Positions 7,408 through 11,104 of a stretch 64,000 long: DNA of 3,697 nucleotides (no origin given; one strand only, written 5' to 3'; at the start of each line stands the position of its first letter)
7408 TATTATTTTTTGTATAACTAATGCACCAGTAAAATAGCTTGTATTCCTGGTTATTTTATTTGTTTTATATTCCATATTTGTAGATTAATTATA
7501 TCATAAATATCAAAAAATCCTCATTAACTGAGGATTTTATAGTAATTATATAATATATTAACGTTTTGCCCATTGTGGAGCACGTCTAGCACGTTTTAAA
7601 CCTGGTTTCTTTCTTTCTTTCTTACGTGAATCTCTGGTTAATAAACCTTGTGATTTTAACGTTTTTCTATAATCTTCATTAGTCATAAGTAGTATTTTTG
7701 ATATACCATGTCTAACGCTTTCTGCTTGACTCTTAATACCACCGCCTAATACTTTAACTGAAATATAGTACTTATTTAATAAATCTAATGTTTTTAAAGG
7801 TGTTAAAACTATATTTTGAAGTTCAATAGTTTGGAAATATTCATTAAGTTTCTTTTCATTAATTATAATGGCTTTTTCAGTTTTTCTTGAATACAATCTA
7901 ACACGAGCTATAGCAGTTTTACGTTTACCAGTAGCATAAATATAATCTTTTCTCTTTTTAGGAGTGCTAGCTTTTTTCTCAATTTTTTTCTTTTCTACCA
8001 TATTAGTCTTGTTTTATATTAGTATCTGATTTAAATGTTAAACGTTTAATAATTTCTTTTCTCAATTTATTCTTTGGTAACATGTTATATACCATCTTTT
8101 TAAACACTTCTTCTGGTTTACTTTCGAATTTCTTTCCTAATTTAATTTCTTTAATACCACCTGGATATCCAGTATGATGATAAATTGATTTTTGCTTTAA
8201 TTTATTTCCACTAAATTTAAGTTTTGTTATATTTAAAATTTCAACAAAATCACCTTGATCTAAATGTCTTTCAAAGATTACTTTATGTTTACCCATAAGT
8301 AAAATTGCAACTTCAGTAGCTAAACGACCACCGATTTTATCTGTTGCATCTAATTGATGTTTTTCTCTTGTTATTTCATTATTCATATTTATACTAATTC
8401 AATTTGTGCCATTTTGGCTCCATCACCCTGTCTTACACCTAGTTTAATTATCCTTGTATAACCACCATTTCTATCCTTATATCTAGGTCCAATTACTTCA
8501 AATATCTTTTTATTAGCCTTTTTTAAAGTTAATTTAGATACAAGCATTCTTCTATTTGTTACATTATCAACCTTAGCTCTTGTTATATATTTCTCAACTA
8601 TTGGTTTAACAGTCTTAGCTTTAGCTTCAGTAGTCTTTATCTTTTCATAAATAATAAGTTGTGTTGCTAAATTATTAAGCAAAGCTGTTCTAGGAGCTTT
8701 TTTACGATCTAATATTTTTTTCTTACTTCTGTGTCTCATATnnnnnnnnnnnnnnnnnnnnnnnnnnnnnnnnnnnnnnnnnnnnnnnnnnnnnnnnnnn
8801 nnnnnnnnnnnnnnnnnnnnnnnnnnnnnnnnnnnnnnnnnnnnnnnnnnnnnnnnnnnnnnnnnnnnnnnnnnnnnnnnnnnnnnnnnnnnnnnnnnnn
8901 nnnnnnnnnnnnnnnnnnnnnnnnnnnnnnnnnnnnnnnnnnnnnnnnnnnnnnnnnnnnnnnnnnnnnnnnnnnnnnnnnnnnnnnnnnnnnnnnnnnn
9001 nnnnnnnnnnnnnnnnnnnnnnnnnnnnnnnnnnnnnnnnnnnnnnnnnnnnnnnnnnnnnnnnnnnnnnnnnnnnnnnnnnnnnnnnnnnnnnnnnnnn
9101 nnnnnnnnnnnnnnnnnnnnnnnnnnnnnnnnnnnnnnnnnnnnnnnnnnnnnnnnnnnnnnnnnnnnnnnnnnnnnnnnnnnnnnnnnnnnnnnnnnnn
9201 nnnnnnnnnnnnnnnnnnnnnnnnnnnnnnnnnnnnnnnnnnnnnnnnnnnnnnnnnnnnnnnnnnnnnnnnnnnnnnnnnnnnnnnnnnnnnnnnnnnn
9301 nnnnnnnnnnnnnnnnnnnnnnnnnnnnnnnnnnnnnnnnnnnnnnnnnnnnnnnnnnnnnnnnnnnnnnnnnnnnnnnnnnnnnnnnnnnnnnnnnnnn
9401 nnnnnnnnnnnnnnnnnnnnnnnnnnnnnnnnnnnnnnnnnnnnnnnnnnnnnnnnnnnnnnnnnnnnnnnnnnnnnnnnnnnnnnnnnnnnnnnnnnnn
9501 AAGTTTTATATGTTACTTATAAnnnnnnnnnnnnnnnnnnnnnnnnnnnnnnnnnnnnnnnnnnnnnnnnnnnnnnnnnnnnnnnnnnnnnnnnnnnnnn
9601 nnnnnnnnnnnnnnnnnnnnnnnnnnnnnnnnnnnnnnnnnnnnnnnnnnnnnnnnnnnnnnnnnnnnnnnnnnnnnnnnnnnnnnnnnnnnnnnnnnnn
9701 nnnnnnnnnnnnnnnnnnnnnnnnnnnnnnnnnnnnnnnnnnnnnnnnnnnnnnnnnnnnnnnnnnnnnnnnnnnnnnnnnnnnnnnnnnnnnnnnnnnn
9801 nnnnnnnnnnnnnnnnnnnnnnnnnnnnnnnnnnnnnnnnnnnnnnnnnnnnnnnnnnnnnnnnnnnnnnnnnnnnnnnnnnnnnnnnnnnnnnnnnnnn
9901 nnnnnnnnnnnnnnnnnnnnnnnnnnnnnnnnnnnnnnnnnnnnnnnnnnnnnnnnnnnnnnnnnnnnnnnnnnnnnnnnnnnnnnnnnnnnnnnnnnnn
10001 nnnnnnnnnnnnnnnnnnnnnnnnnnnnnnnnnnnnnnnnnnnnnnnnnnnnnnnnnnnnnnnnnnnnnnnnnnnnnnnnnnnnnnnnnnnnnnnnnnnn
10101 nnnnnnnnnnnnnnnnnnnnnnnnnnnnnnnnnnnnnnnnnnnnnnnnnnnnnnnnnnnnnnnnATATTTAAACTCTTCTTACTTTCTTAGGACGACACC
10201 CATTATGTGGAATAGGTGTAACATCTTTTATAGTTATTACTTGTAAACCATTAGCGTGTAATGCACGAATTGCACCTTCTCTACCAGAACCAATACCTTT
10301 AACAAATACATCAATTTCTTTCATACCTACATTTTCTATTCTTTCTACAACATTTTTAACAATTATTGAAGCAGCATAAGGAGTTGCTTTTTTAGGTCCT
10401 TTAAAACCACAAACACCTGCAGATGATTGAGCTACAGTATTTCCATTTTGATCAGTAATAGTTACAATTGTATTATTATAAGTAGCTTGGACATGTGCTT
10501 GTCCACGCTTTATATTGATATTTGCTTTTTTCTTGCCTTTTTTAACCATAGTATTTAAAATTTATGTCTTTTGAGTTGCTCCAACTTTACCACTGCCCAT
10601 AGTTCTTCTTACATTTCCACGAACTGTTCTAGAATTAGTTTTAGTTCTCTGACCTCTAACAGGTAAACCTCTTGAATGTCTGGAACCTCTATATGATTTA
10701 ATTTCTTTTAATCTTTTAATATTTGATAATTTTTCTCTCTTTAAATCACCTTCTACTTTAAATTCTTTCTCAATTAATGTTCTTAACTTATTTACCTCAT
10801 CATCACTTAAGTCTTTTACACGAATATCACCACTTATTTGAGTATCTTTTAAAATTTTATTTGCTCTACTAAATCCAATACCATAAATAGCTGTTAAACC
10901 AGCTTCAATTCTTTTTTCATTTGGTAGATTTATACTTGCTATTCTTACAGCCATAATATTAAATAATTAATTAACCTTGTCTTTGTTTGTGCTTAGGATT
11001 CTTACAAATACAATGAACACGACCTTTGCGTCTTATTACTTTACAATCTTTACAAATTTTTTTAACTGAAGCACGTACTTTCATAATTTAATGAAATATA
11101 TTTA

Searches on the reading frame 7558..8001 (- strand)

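Call 70: search_protein_families(library=pfam, proteins=[window:7558-8001:-])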
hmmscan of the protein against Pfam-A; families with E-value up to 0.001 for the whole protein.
window:7558-8001:- (147 aa): 1 family
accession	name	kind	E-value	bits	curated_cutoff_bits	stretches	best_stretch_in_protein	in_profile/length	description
PF00380.25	Ribosomal_S9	-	3.8e-39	134.3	22.5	1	25-147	1-121/121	Ribosomal protein S9/S16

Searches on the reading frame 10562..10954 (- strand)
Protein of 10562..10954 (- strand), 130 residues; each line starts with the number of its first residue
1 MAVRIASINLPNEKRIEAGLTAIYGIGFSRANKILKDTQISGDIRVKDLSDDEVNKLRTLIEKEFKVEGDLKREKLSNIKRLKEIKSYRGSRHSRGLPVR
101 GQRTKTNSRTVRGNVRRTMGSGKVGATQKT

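Call 70: search_protein_families(library=pfam, proteins=[window:10562-10954:-])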
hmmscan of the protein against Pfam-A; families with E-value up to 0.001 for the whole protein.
window:10562-10954:- (130 aa): 1 family
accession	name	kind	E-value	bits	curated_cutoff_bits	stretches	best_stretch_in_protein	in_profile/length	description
PF00416.27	Ribosomal_S13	-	3.2e-32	112.1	31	1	4-110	1-128/128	Ribosomal protein S13/S18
